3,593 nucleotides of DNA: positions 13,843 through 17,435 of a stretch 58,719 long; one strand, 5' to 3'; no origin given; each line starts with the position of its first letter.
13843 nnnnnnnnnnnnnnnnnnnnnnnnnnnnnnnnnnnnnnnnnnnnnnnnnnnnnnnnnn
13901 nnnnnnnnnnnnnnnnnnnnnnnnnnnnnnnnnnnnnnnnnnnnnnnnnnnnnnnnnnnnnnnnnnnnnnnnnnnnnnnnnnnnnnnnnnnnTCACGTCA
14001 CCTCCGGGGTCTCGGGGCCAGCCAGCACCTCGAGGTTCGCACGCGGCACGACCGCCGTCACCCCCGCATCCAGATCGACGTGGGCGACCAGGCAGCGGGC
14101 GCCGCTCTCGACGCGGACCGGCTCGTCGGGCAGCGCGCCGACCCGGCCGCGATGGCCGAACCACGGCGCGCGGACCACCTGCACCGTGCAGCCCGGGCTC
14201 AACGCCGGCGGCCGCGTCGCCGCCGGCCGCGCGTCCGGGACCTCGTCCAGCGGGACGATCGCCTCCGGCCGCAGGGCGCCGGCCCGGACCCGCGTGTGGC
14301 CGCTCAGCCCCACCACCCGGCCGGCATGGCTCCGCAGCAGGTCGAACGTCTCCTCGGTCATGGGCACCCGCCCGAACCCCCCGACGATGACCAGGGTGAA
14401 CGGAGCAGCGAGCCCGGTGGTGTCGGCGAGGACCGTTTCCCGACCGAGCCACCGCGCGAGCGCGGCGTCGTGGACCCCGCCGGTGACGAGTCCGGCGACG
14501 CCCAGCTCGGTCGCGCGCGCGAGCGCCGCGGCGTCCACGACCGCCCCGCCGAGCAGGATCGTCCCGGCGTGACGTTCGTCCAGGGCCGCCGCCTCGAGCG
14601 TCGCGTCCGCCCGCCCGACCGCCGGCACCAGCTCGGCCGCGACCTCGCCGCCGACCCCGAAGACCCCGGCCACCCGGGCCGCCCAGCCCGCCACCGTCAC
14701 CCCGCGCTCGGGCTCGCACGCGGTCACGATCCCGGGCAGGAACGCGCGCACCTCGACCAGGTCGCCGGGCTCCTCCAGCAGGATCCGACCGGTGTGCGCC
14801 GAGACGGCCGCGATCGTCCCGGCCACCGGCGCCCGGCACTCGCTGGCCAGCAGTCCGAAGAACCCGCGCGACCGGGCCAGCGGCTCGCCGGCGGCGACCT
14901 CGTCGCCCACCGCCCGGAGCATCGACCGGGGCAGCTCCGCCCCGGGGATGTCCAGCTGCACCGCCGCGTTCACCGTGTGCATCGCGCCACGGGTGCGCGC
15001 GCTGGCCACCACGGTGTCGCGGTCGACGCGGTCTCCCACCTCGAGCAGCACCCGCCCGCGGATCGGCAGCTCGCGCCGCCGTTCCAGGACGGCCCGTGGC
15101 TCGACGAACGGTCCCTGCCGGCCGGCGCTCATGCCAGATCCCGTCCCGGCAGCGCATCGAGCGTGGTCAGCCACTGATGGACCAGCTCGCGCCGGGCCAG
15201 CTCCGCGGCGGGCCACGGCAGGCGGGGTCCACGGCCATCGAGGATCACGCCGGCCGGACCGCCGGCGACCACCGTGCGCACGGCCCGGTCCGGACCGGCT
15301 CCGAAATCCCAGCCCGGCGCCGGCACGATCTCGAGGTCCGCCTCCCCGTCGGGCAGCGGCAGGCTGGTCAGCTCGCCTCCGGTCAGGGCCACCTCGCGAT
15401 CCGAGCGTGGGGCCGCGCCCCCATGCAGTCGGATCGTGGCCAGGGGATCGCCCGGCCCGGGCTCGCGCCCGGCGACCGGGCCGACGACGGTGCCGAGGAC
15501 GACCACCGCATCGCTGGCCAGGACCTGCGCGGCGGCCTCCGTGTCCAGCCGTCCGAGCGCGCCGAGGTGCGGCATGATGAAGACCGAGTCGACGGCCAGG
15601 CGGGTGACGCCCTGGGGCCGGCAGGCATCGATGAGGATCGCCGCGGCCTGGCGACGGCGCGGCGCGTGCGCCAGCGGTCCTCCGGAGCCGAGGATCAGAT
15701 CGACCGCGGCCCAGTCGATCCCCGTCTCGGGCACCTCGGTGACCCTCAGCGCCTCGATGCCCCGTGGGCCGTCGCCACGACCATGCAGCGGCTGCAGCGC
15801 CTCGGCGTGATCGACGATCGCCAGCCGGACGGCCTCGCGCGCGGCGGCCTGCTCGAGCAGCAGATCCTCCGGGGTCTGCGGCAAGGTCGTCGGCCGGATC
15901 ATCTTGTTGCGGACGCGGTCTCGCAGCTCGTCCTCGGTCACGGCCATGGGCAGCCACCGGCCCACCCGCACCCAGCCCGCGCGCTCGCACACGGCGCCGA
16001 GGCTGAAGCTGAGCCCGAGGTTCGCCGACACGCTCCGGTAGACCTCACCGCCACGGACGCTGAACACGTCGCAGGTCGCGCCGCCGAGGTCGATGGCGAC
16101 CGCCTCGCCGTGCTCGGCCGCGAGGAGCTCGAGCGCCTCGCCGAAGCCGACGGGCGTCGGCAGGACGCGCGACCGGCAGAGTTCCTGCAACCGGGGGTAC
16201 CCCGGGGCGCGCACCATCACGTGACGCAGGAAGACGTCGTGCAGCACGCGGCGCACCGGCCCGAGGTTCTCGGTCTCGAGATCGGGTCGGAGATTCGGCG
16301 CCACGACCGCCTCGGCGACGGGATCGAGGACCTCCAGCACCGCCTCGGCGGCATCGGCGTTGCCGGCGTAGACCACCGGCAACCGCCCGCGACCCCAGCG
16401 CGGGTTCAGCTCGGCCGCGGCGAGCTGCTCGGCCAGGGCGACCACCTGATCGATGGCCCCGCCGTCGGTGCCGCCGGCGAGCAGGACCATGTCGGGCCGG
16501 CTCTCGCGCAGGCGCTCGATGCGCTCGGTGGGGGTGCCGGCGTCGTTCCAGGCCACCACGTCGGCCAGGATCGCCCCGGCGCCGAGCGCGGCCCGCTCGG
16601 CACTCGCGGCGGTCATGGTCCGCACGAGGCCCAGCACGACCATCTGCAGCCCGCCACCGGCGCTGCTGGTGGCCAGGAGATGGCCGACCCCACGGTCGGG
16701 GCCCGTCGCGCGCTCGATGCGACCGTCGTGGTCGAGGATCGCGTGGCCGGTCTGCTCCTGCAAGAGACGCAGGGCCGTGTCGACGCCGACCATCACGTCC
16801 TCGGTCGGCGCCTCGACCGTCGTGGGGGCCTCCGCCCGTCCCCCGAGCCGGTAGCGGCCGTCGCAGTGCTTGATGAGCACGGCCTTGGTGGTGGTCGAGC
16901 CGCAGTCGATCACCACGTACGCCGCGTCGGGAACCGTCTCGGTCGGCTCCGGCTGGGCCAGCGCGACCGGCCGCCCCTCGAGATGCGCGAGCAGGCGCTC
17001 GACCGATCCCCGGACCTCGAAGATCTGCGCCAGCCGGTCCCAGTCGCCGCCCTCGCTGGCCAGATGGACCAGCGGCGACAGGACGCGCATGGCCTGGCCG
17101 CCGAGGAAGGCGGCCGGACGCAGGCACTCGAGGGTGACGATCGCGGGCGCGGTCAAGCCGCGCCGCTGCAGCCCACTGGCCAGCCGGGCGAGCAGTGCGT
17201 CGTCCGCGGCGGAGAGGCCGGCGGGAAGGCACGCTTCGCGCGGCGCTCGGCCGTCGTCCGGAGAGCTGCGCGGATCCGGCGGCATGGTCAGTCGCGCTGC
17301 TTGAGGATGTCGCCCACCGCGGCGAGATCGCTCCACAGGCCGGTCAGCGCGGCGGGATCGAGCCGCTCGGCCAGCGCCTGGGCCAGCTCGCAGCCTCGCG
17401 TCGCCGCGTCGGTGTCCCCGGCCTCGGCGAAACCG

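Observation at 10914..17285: Six-gene translationally coupled module: orphan GlmL-like ATPase, a KOW/barrel-sandwich protein and four membrane proteins I cannot assign to a family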

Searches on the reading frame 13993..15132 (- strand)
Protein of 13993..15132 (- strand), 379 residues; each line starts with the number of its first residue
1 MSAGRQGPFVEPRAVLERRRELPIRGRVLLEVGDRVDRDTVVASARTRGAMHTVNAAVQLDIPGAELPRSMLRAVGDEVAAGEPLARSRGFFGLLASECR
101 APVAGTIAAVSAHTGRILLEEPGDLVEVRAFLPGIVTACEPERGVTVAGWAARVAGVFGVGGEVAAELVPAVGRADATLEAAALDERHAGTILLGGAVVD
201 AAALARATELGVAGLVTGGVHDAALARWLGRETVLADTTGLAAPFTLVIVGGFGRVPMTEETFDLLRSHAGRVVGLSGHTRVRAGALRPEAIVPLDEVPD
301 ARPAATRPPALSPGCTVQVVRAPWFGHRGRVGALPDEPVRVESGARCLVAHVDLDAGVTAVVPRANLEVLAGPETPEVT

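Call 4: search_protein_families(library=pfam, proteins=[window:13993-15132:-], max_evalue=0.1)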
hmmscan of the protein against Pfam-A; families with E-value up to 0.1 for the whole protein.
window:13993-15132:- (379 aa): 1 family
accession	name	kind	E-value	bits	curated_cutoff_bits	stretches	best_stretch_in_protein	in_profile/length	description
PF13375.12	RnfC_N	-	0.0025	18.3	25.6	1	72-114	45-84/101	RnfC Barrel sandwich hybrid domain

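Call 5: search_protein_families(library=ncbifam, proteins=[window:13993-15132:-], max_evalue=0.1)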
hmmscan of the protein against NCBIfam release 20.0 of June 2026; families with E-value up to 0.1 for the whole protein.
window:13993-15132:- (379 aa): 0 families

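Call 16: search_solved_structures(query=window:13993-15132:-, max_evalue=10)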
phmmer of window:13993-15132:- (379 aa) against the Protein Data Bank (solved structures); distinct sequences matched with E-value up to 10: 0.

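Call 24: find_homologous_proteins(query=window:13993-15132:-, max_evalue=0.00001)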
Query window:13993-15132:- (379 aa): 60 proteins with E <= 0.00001 among 8000 candidates.
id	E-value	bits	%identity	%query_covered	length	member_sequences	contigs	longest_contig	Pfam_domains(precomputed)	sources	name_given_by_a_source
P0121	2.5e-234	796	100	100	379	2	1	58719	-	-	-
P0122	1.9e-162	559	71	99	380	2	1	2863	-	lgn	-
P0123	1.2e-149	517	69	99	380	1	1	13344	-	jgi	jgi:hypothetical protein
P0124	5.9e-144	498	68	98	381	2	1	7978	PF13375.13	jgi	-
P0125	9.2e-138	478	64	99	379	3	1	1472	-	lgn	-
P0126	3.6e-136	473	64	99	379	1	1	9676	-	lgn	-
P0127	4.4e-136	472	64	99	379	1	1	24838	PF13375.13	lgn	-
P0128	3.6e-135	469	67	98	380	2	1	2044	-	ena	-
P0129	1.5e-134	467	66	99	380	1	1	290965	-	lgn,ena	-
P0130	4.9e-134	466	64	98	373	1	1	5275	PF13375.13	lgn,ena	-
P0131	9.1e-134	465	64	98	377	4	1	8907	-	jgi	-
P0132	4.1e-132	459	64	98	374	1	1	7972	PF13375.13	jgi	jgi:hypothetical protein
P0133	8.3e-132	458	63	98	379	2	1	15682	-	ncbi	-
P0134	1.2e-131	458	63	99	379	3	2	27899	-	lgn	-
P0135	6.5e-131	455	63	99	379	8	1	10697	-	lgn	-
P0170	2.1e-69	253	40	97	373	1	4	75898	-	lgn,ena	-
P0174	1.9e-63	233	39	92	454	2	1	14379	PF13375.13,PF25984.1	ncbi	-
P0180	2.1e-22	98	31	95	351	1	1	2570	-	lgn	-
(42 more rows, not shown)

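Call 36: find_encoding_contigs(protein=P0170, flank=10000, max_places=1)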
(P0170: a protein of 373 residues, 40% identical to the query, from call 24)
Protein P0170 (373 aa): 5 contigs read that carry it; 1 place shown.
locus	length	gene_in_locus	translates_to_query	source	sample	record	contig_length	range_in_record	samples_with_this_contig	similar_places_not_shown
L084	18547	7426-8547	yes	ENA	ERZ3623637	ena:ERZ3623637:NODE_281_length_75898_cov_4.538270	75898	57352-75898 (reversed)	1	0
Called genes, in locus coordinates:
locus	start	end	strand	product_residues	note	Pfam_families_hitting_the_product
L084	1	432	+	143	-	?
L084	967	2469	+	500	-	PF00682:HMGL-like, PF22617:HCS_D2, PF08502:LeuA_dimer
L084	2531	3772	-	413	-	PF03453:MoeA_N, PF00994:MoCF_biosynth, PF03454:MoeA_C (weak)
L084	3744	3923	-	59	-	-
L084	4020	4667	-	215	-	PF00160:Pro_isomerase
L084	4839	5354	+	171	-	-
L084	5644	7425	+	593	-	PF13941:MutL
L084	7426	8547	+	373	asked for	-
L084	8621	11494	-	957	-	PF17132:Glyco_hydro_106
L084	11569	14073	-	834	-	-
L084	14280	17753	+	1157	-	PF13229:Beta_helix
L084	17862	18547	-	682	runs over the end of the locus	PF02384:N6_Mtase, PF07669:Eco57I (weak), PF18135:Type_ISP_C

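Call 37: find_encoding_contigs(protein=P0174, flank=10000, max_places=1)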
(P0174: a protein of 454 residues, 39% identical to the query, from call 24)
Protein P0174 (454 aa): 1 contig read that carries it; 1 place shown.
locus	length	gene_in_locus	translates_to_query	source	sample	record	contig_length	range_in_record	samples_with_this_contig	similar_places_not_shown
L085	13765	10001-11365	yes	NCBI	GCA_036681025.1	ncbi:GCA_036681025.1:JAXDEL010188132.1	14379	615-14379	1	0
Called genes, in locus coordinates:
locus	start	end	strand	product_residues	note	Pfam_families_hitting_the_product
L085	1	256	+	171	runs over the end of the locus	PF00132:Hexapep, PF14602:Hexapep_2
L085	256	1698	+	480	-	PF01225:Mur_ligase, PF08245:Mur_ligase_M, PF02875:Mur_ligase_C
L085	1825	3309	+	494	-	PF00478:IMPDH, PF01070:FMN_dh (weak), PF03060:NMO (faint), PF00571:CBS, PF00977:His_biosynth (faint)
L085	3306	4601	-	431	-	PF13560:HTH_31, PF01381:HTH_3, PF13181:TPR_8 (faint), PF07719:TPR_2 (faint), PF13424:TPR_12 (weak)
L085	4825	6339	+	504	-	PF02687:FtsX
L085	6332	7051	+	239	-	PF02463:SMC_N (faint), PF00005:ABC_tran, PF13304:AAA_21 (faint)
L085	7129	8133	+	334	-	PF02687:FtsX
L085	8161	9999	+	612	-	PF13941:MutL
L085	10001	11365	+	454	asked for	PF13375:RnfC_N (faint), PF25984:BSH_YknX (faint)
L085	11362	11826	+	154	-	-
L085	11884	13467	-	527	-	PF00384:Molybdopterin, PF01568:Molydop_binding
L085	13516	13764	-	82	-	?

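Call 38: find_encoding_contigs(protein=P0180, flank=10000, max_places=2)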
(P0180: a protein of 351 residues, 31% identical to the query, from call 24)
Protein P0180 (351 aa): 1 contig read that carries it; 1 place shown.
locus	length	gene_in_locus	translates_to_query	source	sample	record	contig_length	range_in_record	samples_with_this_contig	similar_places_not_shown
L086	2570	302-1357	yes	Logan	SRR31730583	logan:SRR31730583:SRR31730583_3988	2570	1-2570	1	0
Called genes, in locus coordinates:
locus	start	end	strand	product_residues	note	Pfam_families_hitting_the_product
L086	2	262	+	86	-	?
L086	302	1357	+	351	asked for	-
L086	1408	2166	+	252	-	-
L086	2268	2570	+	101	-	?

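Call 58: predict_structure(alignment_id=A7)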
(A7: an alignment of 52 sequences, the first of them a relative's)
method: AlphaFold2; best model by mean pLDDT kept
length: 379 residues; sequences in the alignment: 52
mean_pLDDT: 88.9   pTM: 0.75
mean pLDDT of the five models: 88.9, 88.8, 88.4, 87.1, 86.2
residues with pLDDT >= 90: 259; 70-90: 88; 50-70: 24; < 50: 8
segments of 3 or more residues with pLDDT < 50: 1-4, 377-379
pLDDT, mean of each block of 10 residues (from residue 1): 50 88 95 95 94 95 94 96 92 79 96 97 94 94 94 91 96 95 98 96 98 97 92 80 94 85 95 95 80 80 59 88 84 92 88 92 87 61
secondary structure, 60 per line:
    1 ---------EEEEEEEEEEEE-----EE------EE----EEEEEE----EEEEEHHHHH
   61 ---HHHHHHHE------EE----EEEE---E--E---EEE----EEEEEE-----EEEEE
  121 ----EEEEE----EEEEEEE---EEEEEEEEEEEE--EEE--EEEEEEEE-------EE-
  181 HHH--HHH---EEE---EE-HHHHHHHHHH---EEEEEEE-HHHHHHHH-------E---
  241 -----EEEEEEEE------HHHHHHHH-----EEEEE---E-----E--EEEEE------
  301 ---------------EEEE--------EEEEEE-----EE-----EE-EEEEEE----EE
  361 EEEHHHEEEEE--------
elements in order: E10-21 E41-46 E51-55 H56-60 H64-70 E84-87 E98-100 E105-110 E116-120 E125-129 E134-140 E144-155 E158-160 E163-170 E192-194 H201-210 E214-220 H222-229 E246-253 H260-267 E273-277 E290-294 E316-319 E328-333 E349-354 E359-363 E367-371

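Call 60: fold_search(model_id=the predicted structure, library=pdb)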
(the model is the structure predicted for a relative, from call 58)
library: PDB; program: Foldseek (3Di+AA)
matches with E <= 10: 1177; with E <= 0.001: 1
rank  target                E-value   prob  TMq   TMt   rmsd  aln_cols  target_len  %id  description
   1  2xhc                  2.8e-05  0.87  0.14  0.15  19.5       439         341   11  Crystal Structure of Thermotoga maritima N-utilization Substance G (NusG) (released 2011-06-29)
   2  6ted_Z                3.2e-03  0.99  0.13  0.10  19.2       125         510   18  Structure of complete, activated transcription complex Pol II-DSIF-PAF-SPT6 uncovers allosteric elongation activation  (released 2020-07-22)
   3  9rtt_Z                3.9e-03  0.99  0.12  0.09  15.4       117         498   17  Activated Elongation Complex with IWS1 and ELOF1 (released 2025-09-03)
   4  7oky_Z                4.6e-03  1.00  0.12  0.12  20.3       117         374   19  Structure of active transcription elongation complex Pol II-DSIF-ELL2-EAF1(composite structure) (released 2021-07-14)
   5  9mlc_Z                4.8e-03  0.99  0.13  0.09  17.7       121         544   18  Pol II-DSIF-SPT6-PAF1c-TFIIS-IWS1-ELOF1-LEDGF-nucleosome activated elongation complex Composite map T (released 2026-01-21)
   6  8qhu_W                6.1e-03  1.00  0.11  0.33   6.9        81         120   18  CRYO-EM STRUCTURE OF LEISHMANIA MAJOR 80S RIBOSOME : LM32Cs1C1 snoRNA overexpression (released 2025-02-12)
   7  9fyx_Z                6.1e-03  0.99  0.12  0.10  17.1       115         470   19  Influenza A/H7N9 polymerase pre-cleavage cap-snatching complex (released 2025-07-16)
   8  9qeq_Z                6.1e-03  0.99  0.12  0.09  19.3       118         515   19  Structure of the transcribing Pol II-DSIF-SPT6-U1 snRNP complex (released 2025-07-09)
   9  7okx_Z                6.8e-03  1.00  0.12  0.80   1.4        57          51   24  Structure of active transcription elongation complex Pol II-DSIF (SPT5-KOW5)-ELL2-EAF1 (composite structure) (released 2021-07-14)
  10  7unc_Z                7.2e-03  0.99  0.13  0.16  20.1       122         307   18  Pol II-DSIF-SPT6-PAF1c-TFIIS complex with rewrapped nucleosome (released 2022-10-19)
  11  5oik_Z                7.7e-03  0.99  0.12  0.09  20.1       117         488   19  Structure of an RNA polymerase II-DSIF transcription elongation complex (released 2017-09-13)
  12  4zn3_A                9.1e-03  1.00  0.14  0.36  10.0       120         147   11  Crystal Structure of MjSpt4:Spt5 complex conformation B (released 2016-03-16)
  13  7pks_Z                9.1e-03  0.99  0.12  0.16  17.8       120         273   17  Structural basis of Integrator-mediated transcription regulation (released 2021-12-08)
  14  8xrm_Z                9.1e-03  0.99  0.12  0.09  19.3       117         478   19  RNA polymerase II elongation complex with DSIF, SPT6, and ELOF1 transcribing genomic DNA extracted from human nuclei (released 2025-05-07)
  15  3p8b_B                9.6e-03  1.00  0.12  0.30   3.3        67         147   18  X-ray crystal structure of Pyrococcus furiosus transcription elongation factor Spt4/5 (released 2011-01-26)
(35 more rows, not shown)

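Call 62: search_protein_families(library=padloc, proteins=[window:13993-15132:-], max_evalue=0.01)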
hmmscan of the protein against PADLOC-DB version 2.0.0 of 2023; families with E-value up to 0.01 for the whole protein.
window:13993-15132:- (379 aa): 0 families

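Call 82: search_protein_families(library=pfam, proteins=[L085:11362-11823:+], max_evalue=0.01)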
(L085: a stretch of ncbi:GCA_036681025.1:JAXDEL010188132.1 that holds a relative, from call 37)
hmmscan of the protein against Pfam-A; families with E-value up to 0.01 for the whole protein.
L085:11362-11823:+ (154 aa): 0 families

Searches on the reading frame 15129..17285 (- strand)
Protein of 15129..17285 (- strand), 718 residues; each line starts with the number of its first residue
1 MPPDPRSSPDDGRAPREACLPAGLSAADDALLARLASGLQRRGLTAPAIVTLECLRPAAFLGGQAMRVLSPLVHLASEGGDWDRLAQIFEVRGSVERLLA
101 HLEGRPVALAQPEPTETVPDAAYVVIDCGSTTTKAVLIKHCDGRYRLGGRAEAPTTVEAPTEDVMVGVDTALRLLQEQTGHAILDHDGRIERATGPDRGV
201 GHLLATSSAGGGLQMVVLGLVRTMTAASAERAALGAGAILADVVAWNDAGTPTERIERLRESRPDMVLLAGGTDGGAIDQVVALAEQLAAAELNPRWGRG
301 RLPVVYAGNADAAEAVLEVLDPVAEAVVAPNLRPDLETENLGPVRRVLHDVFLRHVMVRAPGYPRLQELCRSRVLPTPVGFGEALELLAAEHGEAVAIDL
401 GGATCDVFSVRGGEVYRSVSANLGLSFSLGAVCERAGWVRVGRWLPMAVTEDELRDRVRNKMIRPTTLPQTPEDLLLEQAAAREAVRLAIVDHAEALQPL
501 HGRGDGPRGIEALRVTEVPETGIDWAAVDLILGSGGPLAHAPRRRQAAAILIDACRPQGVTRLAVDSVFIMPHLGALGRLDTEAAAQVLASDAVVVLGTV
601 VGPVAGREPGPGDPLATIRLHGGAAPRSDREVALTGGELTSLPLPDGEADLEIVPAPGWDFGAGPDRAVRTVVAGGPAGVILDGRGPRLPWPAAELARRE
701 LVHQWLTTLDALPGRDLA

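Call 4: search_protein_families(library=pfam, proteins=[window:15129-17285:-], max_evalue=0.1)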
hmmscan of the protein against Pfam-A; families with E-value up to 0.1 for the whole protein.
window:15129-17285:- (718 aa): 5 families
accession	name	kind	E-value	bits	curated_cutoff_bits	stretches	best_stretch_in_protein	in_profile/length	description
PF13941.12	MutL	-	2.3e-110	369.9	27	1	123-591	1-448/450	MutL protein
PF01869.26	BcrAD_BadFG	-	0.0028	17.7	31.5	1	126-182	3-58/271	BadF/BadG/BcrA/BcrD ATPase family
PF01968.24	Hydantoinase_A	-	0.0069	16.1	22.9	0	390-421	74-107/291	Hydantoinase/oxoprolinase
PF05378.19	Hydant_A_N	-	0.011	15.9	25.2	0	124-182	2-53/176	Hydantoinase/oxoprolinase N-terminal region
PF10686.14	YAcAr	-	0.08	13.2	28.2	0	245-275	10-40/66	YspA, cpYpsA-related SLOG family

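Call 5: search_protein_families(library=ncbifam, proteins=[window:15129-17285:-], max_evalue=0.1)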
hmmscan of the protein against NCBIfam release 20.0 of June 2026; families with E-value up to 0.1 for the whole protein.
window:15129-17285:- (718 aa): 5 families
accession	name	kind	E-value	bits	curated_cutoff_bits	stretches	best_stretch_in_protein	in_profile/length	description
NF040745.1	accessory_GlmL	equivalog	6.2e-64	216.5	475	1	123-590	1-454/459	methylaspartate mutase accessory protein GlmL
NF040744.1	ornith_Or-4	equivalog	3.7e-60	203.8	600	1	123-591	3-445/448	GlmL-related ornithine degradation protein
TIGR01319.1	glmL_fam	subfamily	2.7e-39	135.3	204.05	1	199-586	59-448/456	GlmL family protein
NF011023.0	PRK14452.1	equivalog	0.049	13.8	113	0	207-263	38-94/107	acylphosphatase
NF011013.0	PRK14441.1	equivalog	0.053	13.6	114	0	205-260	21-76/93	acylphosphatase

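Call 18: search_solved_structures(query=window:15129-17285:-, max_evalue=0.01)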
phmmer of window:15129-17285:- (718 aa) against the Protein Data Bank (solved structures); distinct sequences matched with E-value up to 0.01: 1.
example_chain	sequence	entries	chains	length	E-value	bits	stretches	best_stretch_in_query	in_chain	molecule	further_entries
4imr_A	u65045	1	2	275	0.0029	19.1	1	179-270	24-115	3-oxoacyl-(Acyl-carrier-protein) reductase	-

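Call 62: search_protein_families(library=padloc, proteins=[window:15129-17285:-], max_evalue=0.01)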
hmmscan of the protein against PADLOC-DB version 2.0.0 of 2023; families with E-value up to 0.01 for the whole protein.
window:15129-17285:- (718 aa): 0 families

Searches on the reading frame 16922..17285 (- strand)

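Call 34: search_protein_families(library=pfam, proteins=[window:16922-17285:-], max_evalue=0.1)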
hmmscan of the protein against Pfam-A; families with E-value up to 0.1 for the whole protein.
window:16922-17285:- (121 aa): 0 families
